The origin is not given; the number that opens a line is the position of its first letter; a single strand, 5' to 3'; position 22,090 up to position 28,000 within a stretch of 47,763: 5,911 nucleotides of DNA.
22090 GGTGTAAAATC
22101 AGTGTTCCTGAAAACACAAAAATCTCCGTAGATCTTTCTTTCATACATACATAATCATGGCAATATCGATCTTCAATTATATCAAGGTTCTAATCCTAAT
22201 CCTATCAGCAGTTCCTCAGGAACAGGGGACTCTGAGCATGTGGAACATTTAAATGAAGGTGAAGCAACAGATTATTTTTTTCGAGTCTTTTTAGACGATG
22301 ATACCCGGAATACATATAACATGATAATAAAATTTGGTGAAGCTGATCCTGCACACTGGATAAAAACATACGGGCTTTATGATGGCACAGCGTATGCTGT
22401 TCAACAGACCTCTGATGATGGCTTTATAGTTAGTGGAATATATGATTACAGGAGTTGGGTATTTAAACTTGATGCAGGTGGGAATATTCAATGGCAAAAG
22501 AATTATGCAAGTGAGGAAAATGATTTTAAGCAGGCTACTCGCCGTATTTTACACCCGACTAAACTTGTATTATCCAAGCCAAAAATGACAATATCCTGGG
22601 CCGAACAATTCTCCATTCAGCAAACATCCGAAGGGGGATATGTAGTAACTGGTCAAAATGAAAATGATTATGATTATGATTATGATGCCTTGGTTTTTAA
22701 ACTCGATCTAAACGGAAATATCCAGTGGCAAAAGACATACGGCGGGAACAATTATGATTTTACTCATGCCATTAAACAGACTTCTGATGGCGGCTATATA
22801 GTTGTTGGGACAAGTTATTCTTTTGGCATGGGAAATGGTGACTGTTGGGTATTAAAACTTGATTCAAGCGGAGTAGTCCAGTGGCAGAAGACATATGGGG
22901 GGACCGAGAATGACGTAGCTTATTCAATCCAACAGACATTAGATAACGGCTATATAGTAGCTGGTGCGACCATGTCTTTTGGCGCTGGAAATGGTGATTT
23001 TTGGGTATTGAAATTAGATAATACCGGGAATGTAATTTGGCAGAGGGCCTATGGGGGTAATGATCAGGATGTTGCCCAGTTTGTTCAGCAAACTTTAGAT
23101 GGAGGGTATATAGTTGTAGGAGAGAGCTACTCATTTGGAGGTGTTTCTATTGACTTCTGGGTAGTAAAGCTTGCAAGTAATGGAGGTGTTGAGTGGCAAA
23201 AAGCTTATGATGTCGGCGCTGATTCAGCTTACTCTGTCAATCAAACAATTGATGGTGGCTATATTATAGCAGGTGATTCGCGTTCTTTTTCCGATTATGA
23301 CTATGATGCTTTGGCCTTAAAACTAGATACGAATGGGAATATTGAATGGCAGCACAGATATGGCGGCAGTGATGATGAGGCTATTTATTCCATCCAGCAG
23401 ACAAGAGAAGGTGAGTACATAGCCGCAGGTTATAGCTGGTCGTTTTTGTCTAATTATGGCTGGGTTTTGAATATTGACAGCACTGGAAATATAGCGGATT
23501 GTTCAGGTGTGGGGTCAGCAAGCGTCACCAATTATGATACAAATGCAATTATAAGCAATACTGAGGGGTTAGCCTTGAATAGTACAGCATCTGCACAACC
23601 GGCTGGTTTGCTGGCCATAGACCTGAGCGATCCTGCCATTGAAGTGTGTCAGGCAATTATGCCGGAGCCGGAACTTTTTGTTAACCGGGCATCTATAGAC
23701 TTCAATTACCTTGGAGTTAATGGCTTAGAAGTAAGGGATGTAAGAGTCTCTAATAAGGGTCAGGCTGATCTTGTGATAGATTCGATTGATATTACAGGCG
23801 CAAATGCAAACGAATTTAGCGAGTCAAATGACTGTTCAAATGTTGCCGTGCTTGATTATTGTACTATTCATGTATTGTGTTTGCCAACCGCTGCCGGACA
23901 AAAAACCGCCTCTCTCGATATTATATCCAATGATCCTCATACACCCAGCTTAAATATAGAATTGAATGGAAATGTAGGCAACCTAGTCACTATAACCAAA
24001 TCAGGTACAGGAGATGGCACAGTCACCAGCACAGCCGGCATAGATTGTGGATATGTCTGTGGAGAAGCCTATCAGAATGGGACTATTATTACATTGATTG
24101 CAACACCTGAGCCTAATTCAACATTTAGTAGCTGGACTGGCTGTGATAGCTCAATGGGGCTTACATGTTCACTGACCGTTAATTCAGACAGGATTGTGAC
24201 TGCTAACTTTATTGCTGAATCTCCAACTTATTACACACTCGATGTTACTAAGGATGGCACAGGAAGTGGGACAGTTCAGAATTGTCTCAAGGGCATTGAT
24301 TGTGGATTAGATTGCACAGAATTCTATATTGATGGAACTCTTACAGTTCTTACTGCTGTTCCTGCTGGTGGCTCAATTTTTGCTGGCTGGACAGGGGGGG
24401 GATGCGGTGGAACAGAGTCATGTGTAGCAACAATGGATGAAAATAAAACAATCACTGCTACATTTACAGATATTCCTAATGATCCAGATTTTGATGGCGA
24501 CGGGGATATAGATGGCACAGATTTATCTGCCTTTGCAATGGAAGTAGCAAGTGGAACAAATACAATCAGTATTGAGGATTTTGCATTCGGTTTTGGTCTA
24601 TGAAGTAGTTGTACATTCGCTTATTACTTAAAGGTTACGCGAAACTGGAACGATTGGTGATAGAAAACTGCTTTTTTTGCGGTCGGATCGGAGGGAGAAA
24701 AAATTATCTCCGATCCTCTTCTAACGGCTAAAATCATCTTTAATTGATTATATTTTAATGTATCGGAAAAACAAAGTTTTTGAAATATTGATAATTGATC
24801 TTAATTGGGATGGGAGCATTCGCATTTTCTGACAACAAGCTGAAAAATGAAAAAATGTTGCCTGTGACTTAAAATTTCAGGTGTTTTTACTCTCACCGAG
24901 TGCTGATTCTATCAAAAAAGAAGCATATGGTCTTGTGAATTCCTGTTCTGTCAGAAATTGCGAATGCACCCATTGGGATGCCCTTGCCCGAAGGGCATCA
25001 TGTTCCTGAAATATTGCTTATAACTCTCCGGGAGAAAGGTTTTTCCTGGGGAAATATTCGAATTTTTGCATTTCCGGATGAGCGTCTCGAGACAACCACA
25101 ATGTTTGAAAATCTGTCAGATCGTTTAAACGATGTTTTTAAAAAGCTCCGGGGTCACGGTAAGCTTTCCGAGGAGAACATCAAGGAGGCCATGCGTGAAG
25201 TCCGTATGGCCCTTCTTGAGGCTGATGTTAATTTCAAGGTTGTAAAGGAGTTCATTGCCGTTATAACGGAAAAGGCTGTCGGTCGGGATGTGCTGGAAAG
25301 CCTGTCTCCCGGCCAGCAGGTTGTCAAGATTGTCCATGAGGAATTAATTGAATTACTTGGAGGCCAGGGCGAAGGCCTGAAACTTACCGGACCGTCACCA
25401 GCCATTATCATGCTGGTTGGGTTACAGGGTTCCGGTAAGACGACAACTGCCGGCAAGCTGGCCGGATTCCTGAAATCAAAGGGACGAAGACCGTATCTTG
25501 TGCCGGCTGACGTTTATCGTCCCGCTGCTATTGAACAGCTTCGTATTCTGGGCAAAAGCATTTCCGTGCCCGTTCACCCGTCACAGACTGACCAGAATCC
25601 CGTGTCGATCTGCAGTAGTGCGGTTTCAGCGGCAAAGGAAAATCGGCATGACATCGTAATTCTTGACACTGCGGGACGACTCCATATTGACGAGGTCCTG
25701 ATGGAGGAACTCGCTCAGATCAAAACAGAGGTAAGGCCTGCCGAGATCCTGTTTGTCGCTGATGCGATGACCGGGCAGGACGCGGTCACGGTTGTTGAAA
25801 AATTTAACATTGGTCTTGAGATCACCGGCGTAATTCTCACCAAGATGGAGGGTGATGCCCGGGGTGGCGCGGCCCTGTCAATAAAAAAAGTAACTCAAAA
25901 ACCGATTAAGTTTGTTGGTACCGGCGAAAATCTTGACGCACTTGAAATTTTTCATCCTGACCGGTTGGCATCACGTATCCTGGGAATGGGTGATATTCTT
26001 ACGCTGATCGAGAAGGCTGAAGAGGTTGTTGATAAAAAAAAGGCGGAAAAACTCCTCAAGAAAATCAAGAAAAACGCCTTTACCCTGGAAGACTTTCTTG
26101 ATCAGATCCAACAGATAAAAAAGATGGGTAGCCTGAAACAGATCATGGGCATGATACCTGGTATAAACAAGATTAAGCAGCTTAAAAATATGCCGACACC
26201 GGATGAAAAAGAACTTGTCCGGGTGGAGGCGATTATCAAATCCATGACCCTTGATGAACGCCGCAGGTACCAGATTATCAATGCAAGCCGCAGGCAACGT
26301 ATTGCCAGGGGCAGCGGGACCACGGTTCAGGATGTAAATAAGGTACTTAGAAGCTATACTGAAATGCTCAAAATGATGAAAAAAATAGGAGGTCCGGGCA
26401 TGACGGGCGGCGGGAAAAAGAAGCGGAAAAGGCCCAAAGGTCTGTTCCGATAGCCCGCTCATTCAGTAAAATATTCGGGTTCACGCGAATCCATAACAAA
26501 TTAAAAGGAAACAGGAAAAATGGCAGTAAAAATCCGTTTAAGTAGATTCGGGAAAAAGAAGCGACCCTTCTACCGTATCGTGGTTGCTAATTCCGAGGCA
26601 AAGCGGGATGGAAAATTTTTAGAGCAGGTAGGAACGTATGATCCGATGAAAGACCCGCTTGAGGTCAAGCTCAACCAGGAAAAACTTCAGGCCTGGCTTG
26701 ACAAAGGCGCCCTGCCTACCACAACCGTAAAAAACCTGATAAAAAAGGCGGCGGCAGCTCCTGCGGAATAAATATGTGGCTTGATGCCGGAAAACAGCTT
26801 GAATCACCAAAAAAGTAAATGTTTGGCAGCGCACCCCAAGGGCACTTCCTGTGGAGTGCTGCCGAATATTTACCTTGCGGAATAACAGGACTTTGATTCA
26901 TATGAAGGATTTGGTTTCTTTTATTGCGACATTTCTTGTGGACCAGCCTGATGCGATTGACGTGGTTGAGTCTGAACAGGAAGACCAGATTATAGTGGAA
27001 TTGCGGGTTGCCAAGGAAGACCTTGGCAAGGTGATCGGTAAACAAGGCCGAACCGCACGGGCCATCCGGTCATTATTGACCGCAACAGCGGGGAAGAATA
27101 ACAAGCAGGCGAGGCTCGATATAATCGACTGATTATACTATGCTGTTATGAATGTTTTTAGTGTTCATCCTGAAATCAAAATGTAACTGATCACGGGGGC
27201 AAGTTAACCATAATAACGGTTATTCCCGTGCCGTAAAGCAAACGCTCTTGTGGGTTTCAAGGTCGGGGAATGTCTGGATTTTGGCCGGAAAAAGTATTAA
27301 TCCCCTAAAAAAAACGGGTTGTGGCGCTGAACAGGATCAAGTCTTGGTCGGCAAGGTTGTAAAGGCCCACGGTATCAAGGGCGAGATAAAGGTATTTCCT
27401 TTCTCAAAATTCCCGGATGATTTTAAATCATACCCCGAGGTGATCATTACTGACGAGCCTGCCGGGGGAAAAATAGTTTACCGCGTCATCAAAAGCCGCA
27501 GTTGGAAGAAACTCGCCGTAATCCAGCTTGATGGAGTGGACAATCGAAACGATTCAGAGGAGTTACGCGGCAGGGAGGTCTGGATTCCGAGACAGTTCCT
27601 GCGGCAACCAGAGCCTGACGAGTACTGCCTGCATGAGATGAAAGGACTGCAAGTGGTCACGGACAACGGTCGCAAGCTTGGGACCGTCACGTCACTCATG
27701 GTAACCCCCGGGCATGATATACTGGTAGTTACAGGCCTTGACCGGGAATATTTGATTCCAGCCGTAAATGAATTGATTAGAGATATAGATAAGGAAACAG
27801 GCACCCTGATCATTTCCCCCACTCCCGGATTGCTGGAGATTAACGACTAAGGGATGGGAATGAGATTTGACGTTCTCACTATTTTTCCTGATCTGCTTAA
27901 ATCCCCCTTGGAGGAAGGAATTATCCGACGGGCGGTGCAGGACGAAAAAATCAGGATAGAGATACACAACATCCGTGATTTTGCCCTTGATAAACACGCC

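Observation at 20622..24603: Two adjacent ORFs are one ~1,320-codon secreted multidomain protease gene split at a (CATA)3 tract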

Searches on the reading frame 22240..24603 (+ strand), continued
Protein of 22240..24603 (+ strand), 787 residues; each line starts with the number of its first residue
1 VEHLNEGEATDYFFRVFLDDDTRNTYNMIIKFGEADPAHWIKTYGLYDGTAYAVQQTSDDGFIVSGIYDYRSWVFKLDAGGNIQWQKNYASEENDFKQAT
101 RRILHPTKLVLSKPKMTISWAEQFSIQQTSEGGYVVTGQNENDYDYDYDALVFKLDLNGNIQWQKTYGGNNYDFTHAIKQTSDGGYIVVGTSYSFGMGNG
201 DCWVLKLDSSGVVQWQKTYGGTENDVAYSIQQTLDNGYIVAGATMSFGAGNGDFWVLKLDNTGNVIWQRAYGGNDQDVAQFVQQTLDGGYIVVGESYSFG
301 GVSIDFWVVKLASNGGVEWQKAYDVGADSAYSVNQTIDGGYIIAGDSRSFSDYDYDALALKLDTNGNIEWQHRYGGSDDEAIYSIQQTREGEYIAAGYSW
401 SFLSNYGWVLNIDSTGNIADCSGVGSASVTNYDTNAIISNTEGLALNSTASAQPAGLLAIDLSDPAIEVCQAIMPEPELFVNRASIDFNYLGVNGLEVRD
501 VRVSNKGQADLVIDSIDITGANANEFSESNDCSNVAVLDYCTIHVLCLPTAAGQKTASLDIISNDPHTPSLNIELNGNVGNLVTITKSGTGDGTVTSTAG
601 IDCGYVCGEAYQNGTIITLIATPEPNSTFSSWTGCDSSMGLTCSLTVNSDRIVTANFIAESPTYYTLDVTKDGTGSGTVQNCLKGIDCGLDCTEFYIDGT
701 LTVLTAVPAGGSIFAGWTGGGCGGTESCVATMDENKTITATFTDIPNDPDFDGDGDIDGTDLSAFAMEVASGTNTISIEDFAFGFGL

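Call 71: fold_search(model_id=the predicted structure, library=pdb)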
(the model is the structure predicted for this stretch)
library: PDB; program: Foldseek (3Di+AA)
matches with E <= 10: 1294; with E <= 0.001: 81
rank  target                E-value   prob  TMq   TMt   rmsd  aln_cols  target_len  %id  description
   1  7fh8                  5.8e-16  1.00  0.42  0.48   3.9       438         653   18  Friedel-Crafts alkylation enzyme CylK mutant H391A (released 2022-02-16)
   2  7fh7                  6.1e-16  1.00  0.42  0.48   3.9       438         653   18  Friedel-Crafts alkylation enzyme CylK mutant Y37F (released 2022-02-16)
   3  7fh6                  1.8e-15  1.00  0.42  0.48   3.8       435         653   17  Friedel-Crafts alkylation enzyme CylK (released 2022-02-16)
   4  7ron                  2.3e-15  1.00  0.41  0.49   3.4       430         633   17  Crystal structure of the Friedel-Crafts alkylating enzyme CylK from Cylindospermum licheniforme (released 2022-03-23)
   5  7roo                  4.0e-15  1.00  0.41  0.48   3.4       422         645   18  Crystal structure of Friedel-Crafts alkylating enzyme CylK from Cylindospermum licheniforme with bromide (released 2022-03-23)
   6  10ps                  2.3e-07  1.00  0.09  0.12  31.0       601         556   12  Crystal structure of SdrD A2-A3-B1-B2 domains from Staphylococcus aureus JH1 (released 2026-02-11)
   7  2ber                  4.0e-07  1.00  0.25  0.30  27.7       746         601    8  Y370G Active Site Mutant of the Sialidase from Micromonospora viridifaciens in complex with beta-Neu5Ac (sialic acid). (released 2005-04-04)
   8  7sqc_2B               6.4e-07  1.00  0.15  0.15  47.7       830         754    9  Ciliary C1 central pair apparatus isolated from Chlamydomonas reinhardtii (released 2022-04-13)
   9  7vcr_B                7.7e-07  0.98  0.09  0.13  29.8       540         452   12  Crystal Structure of PitA fragment from pilus islet-2 of Streptococcus oralis (released 2022-06-01)
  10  7sqc_O0               9.2e-07  1.00  0.13  0.10  31.0       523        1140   10  Ciliary C1 central pair apparatus isolated from Chlamydomonas reinhardtii (released 2022-04-13)
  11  7vcr_A                1.1e-06  0.98  0.10  0.13  29.6       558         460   11  Crystal Structure of PitA fragment from pilus islet-2 of Streptococcus oralis (released 2022-06-01)
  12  1wcq_A                1.3e-06  1.00  0.24  0.29  28.9       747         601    7  Mutagenesis of the Nucleophilic Tyrosine in a Bacterial Sialidase to Phenylalanine. (released 2005-10-12)
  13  1wcq_C                2.1e-06  1.00  0.25  0.31  28.8       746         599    7  Mutagenesis of the Nucleophilic Tyrosine in a Bacterial Sialidase to Phenylalanine. (released 2005-10-12)
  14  9ijj_E                2.3e-06  1.00  0.14  0.20  24.0       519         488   10  In situ structure of the central apparatus in mouse sperm axoneme. (released 2025-06-04)
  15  7sqc_T1               3.2e-06  1.00  0.14  0.18  23.5       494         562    8  Ciliary C1 central pair apparatus isolated from Chlamydomonas reinhardtii (released 2022-04-13)
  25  2e6j_MODEL_1_A        1.4e-05  1.00  0.12  0.76   2.6       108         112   16  Solution structure of the C-terminal PapD-like domain from human HYDIN protein (released 2007-07-03)
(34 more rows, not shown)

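Call 74: search_protein_families(library=pfam, max_evalue=0.01, proteins=[L081:330-1262:+])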
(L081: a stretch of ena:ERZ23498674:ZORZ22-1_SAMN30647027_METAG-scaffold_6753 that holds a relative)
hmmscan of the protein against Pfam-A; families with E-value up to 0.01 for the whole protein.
L081:330-1262:+ (310 aa): 8 families
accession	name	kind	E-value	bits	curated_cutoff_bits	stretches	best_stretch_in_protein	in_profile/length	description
PF00448.28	SRP54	-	6.3e-73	245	22.7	1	100-293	1-194/196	SRP54-type protein, GTPase domain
PF02881.24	SRP54_N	-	4.6e-25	88.1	22.4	1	5-82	1-75/75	SRP54-type protein, helical bundle domain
PF01656.29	CbiA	-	1.8e-05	25.1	25.4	1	110-255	9-89/125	CobQ/CobB/MinD/ParA nucleotide binding domain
PF13401.12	AAA_22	-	0.00019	22.2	27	1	101-204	6-104/130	AAA domain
PF06414.18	Zeta_toxin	-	0.00023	21.1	22.3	1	97-187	13-100/199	Zeta toxin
PF01583.26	APS_kinase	-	0.0023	18.4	21.1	1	100-141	2-43/152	Adenylylsulphate kinase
PF13671.12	AAA_33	-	0.0039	17.9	27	1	103-138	2-32/143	AAA domain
PF13604.12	AAA_30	-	0.0075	16.5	27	0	99-221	16-124/191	AAA domain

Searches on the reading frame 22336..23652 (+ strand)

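Call 45: search_protein_families(library=pfam, max_evalue=10, proteins=[window:22336-23652:+])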
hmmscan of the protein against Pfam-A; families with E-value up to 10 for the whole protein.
seq(439 aa): 6 families
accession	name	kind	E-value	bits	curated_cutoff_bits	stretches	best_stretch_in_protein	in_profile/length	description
PF13360.13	PQQ_2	-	7.2e-08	32.8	27.6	3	120-343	5-198/233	Outer membrane protein assembly factor BamB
PF24084.1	DUF7369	-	0.0015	18.6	27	0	224-235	16-27/61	Domain of unknown function (DUF7369)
PF01361.26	Tautomerase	-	0.26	11.6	22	0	237-266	29-58/60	Tautomerase enzyme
PF09837.15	DUF2064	-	1.2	9.4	25.8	0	146-160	92-106/120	Uncharacterized protein conserved in bacteria (DUF2064)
PF17164.10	DUF5122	-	1.7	9.4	27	2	203-232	3-31/36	Domain of unknown function (DUF5122) beta-propeller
PF20615.3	DUF6802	-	1.8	9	27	1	25-55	64-94/102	Family of unknown function (DUF6802)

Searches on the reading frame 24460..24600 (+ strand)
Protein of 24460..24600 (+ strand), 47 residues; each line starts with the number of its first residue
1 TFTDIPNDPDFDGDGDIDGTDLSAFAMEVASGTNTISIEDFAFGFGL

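Call 45: search_protein_families(library=pfam, max_evalue=10, proteins=[window:24460-24600:+])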
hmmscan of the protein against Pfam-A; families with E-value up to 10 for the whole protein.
seq(47 aa): 4 families
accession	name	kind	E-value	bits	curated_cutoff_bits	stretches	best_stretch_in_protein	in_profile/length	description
PF13405.12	EF-hand_6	-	0.055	13.7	25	1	10-25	10-25/30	EF-hand domain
PF00404.24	Dockerin_1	-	0.092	13.4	22.9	1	10-24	3-17/57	Dockerin type I domain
PF00036.39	EF-hand_1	-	0.24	11.5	25.4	1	10-26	10-26/29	EF hand domain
PF08693.15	SKG6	-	0.25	10.6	30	1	7-41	54-88/668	SKG6 family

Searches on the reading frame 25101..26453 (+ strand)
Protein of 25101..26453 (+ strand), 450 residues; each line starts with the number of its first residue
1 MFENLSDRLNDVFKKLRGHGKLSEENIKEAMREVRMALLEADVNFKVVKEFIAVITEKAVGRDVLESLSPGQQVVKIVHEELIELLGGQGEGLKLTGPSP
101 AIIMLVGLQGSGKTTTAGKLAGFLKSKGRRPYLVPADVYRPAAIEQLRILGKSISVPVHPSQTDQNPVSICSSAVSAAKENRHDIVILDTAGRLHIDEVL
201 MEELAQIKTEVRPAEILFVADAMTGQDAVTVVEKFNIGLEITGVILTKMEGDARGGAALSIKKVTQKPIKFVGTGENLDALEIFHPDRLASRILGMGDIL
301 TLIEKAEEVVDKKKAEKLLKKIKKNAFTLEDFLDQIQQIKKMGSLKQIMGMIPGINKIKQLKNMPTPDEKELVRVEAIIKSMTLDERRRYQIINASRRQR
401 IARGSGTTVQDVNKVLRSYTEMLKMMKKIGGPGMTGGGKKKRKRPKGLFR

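Call 14: find_encoding_contigs(protein=window:25101-26453:+, flank=10000, max_places=6)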
Protein window:25101-26453:+ (450 aa): no gene with exactly this product is on record in the collection.

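Call 18: find_related_loci(query=window:25101-26453:+, collection=genome_contigs, flank=10000)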
Query window:25101-26453:+ (450 aa) in genome_contigs; peptide patterns used: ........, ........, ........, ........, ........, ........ (x = any residue, [..] = any of these).
600 stretches matched a pattern (row limit reached: there are more); 591 encode a relative of the query (tblastn E <= 1e-3); the best 80 are kept; 80 distinct loci.
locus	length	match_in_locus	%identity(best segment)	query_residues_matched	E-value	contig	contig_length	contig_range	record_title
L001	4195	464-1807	73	1-448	0e+0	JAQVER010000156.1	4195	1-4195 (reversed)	MAG: Desulfocapsaceae bacterium isolate STE_14 NODE_68040_length_4195_cov_4.529990_Sandtown_E, whole genome shotgun sequ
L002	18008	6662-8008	73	1-450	0e+0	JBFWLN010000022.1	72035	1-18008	MAG: Desulfobulbus sp. isolate CA_2019_NHSR_67 NODE_987_length_72035_cov_13.986803_NHSR, whole genome shotgun sequence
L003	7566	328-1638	74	1-436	0e+0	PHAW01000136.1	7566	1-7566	MAG: Deltaproteobacteria bacterium HGW-Deltaproteobacteria-3 bjp_ig2157_scaffold_3629, whole genome shotgun sequence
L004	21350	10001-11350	71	1-450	0e+0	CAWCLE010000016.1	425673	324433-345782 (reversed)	MAG: uncultured delta proteobacterium isolate MFD01721.bin.2.92 genome assembly, contig: contig_36690, whole genome shot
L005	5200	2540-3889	71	1-450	0e+0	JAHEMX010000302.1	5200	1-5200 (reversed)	MAG: Desulfobulbaceae bacterium isolate Ww85 NODE_49886_length_5200_cov_2.370545, whole genome shotgun sequence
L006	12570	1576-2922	71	1-450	0e+0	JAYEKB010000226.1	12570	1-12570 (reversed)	MAG: Thermodesulfobacteriota bacterium isolate MAG148 MAG148_226, whole genome shotgun sequence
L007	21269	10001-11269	73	1-423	0e+0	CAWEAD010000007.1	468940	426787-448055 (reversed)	MAG: uncultured delta proteobacterium isolate MFD05684.bin.1.22 genome assembly, contig: contig_30841, whole genome shot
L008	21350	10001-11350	70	1-450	0e+0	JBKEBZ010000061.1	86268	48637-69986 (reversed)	MAG: Desulfopila sp. isolate VLC_059 c_000000484344, whole genome shotgun sequence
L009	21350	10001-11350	70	1-450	0e+0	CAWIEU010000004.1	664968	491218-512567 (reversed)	MAG: uncultured delta proteobacterium isolate MFD01721.bin.2.25 genome assembly, contig: contig_22053, whole genome shot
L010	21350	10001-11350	69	1-450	0e+0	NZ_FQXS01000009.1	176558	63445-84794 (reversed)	Desulfofustis glycolicus DSM 9705, whole genome shotgun sequence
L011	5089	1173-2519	72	1-450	0e+0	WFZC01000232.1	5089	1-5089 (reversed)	MAG: Desulfobulbaceae bacterium isolate S143_11 k151_382150, whole genome shotgun sequence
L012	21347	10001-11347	70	1-450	0e+0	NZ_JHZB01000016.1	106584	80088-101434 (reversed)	Desulfobulbus elongatus DSM 2908 Q362DRAFT_scaffold00015.15_C, whole genome shotgun sequence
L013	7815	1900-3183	66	1-429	0e+0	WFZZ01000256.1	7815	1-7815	MAG: Deltaproteobacteria bacterium isolate S143_37 k151_71123, whole genome shotgun sequence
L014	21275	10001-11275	65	1-426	0e+0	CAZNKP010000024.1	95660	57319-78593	MAG TPA_asm: uncultured Desulfobacterales bacterium isolate binchicken_co219_284 genome assembly, contig: k141_1565623,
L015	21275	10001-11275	65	1-426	0e+0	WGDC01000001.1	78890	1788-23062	MAG: Deltaproteobacteria bacterium isolate S145_26 k151_100883, whole genome shotgun sequence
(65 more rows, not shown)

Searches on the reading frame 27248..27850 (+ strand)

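Call 24: search_protein_families(library=pfam, max_evalue=0.001, proteins=[window:27248-27850:+])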
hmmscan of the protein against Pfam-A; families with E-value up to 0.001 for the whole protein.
window:27248-27850:+ (200 aa): 4 families
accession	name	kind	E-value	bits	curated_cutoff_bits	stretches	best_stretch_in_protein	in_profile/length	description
PF01782.24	RimM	-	4e-22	78.7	23.5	1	34-116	2-83/84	RimM N-terminal domain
PF24986.1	PRC_RimM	-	5.5e-14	52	27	1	129-194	2-68/69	RimM PRC barrel domain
PF05239.21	PRC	-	1.1e-10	41.8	21.2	1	124-195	2-77/78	PRC-barrel domain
PF01247.24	Ribosomal_L35Ae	-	0.00058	20.4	27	0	15-48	41-76/95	Ribosomal protein L35Ae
